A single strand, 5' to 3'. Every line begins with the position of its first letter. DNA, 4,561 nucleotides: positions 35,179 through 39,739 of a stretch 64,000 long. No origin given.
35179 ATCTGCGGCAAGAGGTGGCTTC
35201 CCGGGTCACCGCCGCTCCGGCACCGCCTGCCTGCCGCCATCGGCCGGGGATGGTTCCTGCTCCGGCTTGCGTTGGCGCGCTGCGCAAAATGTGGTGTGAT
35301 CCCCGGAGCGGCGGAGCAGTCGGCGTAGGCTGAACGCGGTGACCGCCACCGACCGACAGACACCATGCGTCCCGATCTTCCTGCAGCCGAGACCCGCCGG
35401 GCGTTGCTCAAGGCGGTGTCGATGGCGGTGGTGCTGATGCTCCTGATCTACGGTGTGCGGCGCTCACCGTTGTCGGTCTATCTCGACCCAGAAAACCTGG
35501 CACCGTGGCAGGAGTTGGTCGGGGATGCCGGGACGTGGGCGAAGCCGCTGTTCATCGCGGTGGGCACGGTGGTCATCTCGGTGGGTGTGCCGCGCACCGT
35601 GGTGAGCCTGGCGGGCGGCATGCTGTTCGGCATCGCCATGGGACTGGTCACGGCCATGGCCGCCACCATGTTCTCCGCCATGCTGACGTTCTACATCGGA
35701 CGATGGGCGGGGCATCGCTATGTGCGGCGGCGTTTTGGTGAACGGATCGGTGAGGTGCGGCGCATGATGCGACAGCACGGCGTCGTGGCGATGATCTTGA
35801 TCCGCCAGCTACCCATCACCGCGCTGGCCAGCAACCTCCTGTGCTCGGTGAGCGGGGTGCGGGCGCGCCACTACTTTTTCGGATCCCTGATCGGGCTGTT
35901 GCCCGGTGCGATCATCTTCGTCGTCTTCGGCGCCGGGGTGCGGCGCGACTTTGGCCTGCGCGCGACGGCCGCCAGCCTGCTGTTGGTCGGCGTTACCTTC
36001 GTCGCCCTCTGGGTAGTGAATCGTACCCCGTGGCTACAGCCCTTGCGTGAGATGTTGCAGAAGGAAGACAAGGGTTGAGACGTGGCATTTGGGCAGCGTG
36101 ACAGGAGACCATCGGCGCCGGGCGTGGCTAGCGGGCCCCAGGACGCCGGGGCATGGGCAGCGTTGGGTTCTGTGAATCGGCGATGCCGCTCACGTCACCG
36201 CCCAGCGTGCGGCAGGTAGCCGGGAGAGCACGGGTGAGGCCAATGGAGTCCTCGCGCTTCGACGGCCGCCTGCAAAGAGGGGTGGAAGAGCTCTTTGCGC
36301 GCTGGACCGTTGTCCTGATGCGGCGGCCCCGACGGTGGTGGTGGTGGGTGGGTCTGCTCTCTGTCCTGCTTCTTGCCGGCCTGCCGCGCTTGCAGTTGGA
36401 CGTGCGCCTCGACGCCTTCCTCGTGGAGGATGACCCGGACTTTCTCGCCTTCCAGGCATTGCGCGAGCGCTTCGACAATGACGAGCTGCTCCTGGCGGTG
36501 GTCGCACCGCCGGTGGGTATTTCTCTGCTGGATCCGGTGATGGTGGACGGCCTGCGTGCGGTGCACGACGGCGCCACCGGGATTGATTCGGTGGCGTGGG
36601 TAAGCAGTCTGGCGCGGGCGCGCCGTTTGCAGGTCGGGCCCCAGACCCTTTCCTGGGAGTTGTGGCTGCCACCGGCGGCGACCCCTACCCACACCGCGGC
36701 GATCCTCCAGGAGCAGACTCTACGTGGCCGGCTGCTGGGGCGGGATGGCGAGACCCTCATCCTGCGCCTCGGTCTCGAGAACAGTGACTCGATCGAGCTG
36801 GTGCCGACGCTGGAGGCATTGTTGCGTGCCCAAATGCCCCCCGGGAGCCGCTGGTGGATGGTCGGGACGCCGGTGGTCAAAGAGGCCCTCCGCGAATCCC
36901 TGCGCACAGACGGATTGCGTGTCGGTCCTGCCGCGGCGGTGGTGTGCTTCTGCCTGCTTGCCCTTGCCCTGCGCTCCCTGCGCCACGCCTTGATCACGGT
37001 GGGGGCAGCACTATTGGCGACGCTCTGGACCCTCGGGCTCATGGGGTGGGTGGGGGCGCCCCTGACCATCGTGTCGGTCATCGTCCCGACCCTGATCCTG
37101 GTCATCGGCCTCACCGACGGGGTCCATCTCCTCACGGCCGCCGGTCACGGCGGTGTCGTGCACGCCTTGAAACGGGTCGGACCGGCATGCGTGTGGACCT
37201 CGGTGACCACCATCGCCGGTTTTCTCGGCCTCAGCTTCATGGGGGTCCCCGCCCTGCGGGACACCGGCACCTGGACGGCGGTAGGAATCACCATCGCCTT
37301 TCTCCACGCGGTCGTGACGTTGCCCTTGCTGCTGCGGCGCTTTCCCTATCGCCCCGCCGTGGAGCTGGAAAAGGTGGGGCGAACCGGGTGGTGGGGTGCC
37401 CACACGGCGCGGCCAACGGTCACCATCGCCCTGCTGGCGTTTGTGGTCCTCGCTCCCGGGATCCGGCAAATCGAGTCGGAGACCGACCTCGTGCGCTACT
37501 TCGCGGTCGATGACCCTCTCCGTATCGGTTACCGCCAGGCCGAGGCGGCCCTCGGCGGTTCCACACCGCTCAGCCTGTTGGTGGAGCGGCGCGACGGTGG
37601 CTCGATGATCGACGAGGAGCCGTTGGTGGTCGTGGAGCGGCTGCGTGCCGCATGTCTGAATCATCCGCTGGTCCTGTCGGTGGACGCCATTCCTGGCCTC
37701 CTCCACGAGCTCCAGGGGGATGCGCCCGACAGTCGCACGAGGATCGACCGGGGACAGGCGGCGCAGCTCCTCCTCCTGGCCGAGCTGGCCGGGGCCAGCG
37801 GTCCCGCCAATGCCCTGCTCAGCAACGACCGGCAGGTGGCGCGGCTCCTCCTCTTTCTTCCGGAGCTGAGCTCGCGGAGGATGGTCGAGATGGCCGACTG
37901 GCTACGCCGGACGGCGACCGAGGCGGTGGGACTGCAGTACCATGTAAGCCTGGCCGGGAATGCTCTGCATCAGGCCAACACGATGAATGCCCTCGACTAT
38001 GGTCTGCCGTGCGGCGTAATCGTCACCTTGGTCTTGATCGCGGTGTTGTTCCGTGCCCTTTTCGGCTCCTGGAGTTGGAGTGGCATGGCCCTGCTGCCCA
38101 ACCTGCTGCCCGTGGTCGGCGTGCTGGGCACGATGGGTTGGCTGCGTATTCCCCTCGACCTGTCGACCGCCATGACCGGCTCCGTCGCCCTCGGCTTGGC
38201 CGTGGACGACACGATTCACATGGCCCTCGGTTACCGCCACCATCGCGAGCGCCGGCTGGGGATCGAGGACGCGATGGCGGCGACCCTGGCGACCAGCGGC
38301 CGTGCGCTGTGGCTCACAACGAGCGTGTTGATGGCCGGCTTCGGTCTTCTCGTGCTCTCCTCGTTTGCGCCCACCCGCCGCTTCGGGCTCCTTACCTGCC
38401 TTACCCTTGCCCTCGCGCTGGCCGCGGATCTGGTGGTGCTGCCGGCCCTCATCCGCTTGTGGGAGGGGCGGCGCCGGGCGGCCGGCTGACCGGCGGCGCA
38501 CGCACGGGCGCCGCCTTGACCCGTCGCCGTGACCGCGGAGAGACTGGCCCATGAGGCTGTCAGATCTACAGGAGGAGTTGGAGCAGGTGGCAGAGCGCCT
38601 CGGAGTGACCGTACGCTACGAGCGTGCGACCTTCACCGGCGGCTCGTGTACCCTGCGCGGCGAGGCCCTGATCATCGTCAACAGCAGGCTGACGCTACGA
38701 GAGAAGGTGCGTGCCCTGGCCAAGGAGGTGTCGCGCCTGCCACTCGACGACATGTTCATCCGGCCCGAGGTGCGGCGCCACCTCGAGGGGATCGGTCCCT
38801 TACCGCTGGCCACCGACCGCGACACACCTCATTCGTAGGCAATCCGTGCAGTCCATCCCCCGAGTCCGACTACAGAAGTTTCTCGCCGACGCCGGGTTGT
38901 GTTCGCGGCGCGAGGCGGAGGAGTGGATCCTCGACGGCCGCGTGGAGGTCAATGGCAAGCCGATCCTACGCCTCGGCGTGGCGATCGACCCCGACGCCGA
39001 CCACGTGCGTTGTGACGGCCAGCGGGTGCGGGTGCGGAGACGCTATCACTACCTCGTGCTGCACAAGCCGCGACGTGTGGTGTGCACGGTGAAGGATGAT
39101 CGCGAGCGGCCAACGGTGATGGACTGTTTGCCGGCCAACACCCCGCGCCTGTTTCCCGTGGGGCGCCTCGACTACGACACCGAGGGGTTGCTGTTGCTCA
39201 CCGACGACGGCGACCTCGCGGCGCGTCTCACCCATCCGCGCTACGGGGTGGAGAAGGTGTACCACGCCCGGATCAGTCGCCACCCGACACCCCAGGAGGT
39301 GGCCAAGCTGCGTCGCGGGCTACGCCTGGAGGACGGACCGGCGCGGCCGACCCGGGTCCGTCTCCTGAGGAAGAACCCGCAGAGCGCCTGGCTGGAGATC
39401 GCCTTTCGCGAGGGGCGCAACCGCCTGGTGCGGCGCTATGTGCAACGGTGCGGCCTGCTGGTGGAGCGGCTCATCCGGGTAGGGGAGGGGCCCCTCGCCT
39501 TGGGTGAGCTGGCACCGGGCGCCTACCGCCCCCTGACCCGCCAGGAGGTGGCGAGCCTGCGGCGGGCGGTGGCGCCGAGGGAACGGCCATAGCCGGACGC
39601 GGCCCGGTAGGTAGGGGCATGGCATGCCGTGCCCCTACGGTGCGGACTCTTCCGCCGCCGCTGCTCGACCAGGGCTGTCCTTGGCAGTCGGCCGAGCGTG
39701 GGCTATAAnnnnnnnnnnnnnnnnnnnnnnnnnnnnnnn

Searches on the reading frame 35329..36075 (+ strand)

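Call 65: search_protein_families(library=pfam, proteins=[window:35329-36075:+], max_evalue=0.0001)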
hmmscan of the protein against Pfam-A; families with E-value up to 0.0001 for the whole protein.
window:35329-36075:+ (249 aa): 1 family
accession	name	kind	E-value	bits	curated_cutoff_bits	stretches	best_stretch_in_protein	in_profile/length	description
PF09335.16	VTT_dom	-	6.4e-23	82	33.9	1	87-202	1-122/123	VTT domain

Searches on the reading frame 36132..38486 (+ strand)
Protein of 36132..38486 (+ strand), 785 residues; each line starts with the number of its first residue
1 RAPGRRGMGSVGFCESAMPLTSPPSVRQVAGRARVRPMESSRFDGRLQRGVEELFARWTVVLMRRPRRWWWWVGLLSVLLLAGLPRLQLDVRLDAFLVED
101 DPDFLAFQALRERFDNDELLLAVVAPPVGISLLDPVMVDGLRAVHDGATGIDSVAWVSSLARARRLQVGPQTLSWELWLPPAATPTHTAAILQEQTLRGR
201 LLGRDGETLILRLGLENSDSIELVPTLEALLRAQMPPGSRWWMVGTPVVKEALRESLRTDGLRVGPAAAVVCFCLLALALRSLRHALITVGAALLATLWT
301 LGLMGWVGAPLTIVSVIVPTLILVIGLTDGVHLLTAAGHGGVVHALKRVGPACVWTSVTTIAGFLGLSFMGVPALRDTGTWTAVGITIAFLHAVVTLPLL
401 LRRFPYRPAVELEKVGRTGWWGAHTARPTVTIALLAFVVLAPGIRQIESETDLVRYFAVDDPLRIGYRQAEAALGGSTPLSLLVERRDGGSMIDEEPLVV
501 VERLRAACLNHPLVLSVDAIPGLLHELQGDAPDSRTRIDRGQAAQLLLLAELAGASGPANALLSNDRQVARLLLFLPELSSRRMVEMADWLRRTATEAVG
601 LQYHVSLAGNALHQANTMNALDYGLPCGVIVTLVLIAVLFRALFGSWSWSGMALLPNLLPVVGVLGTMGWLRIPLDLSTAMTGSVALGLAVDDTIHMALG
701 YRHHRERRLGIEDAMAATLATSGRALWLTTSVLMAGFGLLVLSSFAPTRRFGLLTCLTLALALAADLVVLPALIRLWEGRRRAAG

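Call 65: search_protein_families(library=pfam, proteins=[window:36132-38486:+], max_evalue=0.0001)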
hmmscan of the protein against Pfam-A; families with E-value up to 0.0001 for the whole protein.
window:36132-38486:+ (785 aa): 3 families
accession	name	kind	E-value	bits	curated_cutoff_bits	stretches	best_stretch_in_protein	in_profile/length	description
PF03176.21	MMPL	-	6.2e-24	85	20.5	2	559-776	77-301/333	MMPL family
PF02460.24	Patched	-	1.9e-08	34.7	23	0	651-773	32-153/156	Patched SSD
PF12349.14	Sterol-sensing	-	1.5e-07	31.9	22.3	1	289-394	12-126/153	Sterol-sensing domain of SREBP cleavage-activation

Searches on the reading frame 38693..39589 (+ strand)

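Call 65: search_protein_families(library=pfam, proteins=[window:38693-39589:+], max_evalue=0.0001)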
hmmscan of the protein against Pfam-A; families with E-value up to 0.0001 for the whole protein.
window:38693-39589:+ (299 aa): 2 families
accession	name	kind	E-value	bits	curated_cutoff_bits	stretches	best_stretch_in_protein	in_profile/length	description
PF00849.27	PseudoU_synth_2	-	1.1e-21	78.1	26.8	1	119-250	1-150/152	RNA pseudouridylate synthase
PF01479.30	S4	-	1.1e-13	51.1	22.8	1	58-99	1-43/48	S4 domain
